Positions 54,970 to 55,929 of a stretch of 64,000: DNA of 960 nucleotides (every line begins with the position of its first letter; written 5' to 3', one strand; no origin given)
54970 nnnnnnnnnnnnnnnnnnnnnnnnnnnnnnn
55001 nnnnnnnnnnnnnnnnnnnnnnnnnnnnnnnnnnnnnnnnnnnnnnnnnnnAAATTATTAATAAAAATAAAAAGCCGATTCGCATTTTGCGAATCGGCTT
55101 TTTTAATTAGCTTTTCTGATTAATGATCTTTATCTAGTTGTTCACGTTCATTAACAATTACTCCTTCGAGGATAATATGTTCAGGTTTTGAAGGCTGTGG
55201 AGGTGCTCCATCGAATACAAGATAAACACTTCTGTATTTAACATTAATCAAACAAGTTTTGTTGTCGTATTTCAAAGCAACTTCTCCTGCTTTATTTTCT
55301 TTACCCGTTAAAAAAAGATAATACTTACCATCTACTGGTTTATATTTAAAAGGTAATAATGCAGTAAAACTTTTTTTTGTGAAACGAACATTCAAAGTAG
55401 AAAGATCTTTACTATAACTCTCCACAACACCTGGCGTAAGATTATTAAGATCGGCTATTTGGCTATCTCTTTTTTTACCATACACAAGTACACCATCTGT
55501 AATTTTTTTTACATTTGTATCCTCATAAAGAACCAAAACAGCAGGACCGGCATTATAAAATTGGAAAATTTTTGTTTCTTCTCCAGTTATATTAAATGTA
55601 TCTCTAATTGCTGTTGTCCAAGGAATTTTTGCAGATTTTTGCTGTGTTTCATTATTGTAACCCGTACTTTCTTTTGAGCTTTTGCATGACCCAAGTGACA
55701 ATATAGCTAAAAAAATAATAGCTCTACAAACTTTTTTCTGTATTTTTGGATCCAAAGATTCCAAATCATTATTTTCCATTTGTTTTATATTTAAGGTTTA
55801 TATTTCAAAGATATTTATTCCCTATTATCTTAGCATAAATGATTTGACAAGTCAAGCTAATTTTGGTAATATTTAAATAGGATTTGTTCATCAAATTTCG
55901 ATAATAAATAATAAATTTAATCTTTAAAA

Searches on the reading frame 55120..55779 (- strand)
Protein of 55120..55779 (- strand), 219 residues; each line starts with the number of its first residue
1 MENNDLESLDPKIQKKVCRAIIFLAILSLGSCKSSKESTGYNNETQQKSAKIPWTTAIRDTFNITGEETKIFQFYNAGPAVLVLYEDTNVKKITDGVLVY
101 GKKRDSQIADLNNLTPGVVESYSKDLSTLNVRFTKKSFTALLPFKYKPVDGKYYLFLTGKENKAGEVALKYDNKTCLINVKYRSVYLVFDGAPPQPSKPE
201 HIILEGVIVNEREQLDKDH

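Call 11: search_protein_families(library=pfam, proteins=[window:55120-55779:-], max_evalue=0.01)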
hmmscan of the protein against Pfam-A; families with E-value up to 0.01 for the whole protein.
window:55120-55779:- (219 aa): 0 families

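Call 12: search_protein_families(library=phrogs, proteins=[window:55120-55779:-], max_evalue=0.01)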
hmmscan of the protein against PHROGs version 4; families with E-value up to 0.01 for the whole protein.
window:55120-55779:- (219 aa): 1 family
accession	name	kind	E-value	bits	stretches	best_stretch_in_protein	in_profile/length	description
phrog_4538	-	unknown function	0.0027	17.6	1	124-181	22-86/447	-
